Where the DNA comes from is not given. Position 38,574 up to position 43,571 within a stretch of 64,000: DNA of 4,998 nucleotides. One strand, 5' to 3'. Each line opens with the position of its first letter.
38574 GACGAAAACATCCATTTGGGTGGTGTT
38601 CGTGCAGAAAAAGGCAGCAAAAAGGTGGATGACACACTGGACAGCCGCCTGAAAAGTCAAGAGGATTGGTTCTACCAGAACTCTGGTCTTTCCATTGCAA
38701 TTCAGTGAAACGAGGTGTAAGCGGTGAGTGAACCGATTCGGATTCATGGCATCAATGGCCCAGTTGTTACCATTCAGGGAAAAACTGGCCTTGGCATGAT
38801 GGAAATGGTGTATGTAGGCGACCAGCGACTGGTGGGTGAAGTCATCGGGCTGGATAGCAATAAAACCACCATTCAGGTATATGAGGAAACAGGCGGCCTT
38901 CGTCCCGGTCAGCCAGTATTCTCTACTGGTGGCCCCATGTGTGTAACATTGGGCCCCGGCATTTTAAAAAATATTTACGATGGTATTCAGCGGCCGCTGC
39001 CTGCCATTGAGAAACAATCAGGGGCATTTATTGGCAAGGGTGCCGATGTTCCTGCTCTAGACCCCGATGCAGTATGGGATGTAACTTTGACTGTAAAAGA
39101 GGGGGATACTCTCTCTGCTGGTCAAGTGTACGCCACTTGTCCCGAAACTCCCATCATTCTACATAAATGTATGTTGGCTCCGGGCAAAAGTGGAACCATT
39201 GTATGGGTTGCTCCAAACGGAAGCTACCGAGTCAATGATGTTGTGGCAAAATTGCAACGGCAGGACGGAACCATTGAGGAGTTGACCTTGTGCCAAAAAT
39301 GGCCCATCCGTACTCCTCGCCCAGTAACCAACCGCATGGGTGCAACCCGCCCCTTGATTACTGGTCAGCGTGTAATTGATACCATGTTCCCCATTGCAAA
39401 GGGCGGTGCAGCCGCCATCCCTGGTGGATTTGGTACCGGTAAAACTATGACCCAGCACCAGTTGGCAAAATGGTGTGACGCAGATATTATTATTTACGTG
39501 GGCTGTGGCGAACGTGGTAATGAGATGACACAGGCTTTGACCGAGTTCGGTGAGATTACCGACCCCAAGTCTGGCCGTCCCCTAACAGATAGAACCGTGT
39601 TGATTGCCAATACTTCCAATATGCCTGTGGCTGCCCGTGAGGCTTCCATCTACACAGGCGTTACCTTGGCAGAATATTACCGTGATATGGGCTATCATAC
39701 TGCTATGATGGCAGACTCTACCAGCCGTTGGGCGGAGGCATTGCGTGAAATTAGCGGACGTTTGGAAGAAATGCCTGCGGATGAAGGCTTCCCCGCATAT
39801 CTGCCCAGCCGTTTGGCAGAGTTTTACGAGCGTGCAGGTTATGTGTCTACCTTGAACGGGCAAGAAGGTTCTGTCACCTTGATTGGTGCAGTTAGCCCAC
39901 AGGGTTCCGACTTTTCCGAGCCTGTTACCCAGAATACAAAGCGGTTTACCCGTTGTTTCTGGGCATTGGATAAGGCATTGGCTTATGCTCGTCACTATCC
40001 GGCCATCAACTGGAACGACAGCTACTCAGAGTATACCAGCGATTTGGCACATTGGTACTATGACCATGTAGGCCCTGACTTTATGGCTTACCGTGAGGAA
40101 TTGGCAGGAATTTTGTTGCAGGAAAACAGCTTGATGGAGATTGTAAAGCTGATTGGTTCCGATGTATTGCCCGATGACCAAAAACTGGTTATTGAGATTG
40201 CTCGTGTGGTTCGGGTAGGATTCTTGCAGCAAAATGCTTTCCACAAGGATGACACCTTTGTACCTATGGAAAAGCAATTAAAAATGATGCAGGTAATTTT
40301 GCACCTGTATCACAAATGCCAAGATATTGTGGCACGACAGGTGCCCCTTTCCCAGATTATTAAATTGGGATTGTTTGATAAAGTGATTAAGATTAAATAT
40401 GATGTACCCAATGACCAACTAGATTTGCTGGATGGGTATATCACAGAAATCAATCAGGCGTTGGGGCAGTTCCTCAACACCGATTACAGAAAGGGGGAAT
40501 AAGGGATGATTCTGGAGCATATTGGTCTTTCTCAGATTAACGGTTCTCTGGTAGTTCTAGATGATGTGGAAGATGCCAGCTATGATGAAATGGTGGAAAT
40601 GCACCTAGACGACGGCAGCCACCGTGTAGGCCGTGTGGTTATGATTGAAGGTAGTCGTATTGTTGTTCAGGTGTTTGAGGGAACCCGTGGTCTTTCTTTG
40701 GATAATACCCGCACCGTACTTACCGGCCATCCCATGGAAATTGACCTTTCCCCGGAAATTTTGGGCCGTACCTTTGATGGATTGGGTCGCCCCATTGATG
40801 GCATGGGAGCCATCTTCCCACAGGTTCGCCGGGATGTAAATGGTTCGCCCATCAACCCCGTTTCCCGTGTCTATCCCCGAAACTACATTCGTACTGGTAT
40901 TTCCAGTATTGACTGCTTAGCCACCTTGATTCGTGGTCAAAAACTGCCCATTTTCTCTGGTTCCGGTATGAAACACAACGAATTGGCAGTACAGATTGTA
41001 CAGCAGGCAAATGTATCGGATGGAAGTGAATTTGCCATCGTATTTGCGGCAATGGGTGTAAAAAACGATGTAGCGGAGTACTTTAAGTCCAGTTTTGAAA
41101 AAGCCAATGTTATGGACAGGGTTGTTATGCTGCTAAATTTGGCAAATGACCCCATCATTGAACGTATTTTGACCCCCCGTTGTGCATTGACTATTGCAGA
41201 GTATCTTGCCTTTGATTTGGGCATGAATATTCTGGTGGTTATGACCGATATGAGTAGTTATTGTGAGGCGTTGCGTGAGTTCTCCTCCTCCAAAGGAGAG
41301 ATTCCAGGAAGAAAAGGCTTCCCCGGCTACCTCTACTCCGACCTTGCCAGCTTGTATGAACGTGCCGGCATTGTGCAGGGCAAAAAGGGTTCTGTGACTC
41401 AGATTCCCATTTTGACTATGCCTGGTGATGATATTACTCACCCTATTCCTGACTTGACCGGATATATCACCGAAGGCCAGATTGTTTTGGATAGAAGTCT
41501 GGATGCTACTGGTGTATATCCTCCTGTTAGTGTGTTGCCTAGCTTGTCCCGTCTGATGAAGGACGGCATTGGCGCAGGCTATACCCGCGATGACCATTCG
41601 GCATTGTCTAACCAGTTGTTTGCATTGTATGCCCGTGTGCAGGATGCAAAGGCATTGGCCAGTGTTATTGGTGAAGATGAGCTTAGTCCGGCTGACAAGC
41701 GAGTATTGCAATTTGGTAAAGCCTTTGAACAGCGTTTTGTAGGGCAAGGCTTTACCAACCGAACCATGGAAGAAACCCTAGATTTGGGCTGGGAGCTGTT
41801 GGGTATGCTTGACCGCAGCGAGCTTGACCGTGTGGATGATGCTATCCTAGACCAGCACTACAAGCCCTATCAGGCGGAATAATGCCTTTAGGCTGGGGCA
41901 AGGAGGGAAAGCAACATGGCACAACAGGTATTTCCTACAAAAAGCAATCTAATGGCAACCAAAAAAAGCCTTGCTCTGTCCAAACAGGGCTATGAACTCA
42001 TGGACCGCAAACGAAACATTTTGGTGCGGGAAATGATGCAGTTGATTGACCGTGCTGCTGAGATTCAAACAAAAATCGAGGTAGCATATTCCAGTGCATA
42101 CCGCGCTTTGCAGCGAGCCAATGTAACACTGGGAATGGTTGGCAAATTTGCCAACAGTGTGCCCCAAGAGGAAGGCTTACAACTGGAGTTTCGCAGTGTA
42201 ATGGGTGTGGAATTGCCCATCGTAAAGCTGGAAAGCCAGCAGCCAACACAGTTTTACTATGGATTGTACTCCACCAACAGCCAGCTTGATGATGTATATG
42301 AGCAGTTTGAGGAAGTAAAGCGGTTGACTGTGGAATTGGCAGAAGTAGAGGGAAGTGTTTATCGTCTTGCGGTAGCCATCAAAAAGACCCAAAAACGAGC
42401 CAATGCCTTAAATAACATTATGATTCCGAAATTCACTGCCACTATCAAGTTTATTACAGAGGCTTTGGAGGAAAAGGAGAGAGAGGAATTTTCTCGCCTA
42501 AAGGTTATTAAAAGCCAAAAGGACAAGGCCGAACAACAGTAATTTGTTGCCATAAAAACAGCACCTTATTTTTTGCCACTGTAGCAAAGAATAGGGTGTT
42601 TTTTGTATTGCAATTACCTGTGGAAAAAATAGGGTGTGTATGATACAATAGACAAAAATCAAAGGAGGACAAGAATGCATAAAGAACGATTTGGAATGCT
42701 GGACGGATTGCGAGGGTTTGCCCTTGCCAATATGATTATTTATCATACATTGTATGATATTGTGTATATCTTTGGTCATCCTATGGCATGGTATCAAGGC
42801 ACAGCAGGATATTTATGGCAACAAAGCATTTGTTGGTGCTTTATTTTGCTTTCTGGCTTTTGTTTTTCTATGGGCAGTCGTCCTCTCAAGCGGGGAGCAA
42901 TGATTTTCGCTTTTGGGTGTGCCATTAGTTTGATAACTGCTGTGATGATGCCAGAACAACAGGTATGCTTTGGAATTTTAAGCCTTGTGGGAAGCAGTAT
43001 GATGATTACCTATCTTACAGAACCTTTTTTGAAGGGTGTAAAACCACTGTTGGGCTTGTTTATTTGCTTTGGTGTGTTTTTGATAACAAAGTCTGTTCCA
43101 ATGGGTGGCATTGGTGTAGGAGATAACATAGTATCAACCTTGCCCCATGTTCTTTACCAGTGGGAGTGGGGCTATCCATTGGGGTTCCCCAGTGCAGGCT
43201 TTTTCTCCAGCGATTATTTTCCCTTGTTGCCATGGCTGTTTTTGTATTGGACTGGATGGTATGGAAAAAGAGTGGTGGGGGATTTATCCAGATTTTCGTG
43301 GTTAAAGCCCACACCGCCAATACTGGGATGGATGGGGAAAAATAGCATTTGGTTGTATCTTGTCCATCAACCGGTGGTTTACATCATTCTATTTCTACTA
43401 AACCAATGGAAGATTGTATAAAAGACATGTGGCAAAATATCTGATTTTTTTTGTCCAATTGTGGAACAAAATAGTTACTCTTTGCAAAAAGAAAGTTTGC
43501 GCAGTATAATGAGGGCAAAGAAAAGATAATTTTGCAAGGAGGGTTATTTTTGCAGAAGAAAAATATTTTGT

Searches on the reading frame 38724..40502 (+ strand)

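Call 95: search_protein_families(library=pfam, proteins=[window:38724-40502:+], max_evalue=0.000001)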
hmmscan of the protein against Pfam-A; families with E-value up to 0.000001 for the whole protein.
window:38724-40502:+ (592 aa): 4 families
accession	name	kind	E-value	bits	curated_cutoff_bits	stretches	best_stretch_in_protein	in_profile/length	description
PF00006.31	ATP-synt_ab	-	2.3e-73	246.8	29.5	1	214-435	1-213/213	ATP synthase alpha/beta family, nucleotide-binding domain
PF16886.11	ATP-synt_ab_Xtn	-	4.5e-28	97.3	25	1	109-196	1-88/88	ATPsynthase alpha/beta subunit barrel-sandwich domain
PF22919.1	ATP-synt_VA_C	-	4.8e-23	81.6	24.7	1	443-539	2-95/101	C-terminal domain of V and A type ATP synthase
PF02874.29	ATP-synt_ab_N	-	3.8e-12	47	20.9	1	8-69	2-69/69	ATP synthase alpha/beta family, beta-barrel domain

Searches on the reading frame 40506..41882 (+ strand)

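Call 95: search_protein_families(library=pfam, proteins=[window:40506-41882:+], max_evalue=0.000001)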
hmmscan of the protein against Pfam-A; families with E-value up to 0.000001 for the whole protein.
window:40506-41882:+ (458 aa): 3 families
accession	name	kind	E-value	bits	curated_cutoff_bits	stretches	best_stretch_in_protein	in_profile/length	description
PF00006.31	ATP-synt_ab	-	4.9e-76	255.5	29.5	1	131-348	1-213/213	ATP synthase alpha/beta family, nucleotide-binding domain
PF22919.1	ATP-synt_VA_C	-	2.7e-30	104.8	24.7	1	353-451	1-100/101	C-terminal domain of V and A type ATP synthase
PF02874.29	ATP-synt_ab_N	-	5.9e-10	40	20.9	1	9-65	2-61/69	ATP synthase alpha/beta family, beta-barrel domain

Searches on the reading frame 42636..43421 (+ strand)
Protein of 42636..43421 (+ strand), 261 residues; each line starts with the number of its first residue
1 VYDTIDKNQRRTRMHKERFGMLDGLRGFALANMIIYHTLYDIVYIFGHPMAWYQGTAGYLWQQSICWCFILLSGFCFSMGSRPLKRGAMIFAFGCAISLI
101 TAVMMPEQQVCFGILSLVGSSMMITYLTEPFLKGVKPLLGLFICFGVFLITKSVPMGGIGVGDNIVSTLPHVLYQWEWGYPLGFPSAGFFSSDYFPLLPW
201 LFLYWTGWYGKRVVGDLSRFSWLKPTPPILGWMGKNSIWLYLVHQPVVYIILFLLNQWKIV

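Call 95: search_protein_families(library=pfam, proteins=[window:42636-43421:+], max_evalue=0.000001)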
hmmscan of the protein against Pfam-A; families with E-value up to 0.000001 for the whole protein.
window:42636-43421:+ (261 aa): 1 family
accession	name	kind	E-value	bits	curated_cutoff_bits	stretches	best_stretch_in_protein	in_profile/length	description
PF07786.18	HGSNAT_cat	-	1e-37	130.2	22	1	18-246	1-222/222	Heparan-alpha-glucosaminide N-acetyltransferase, catalytic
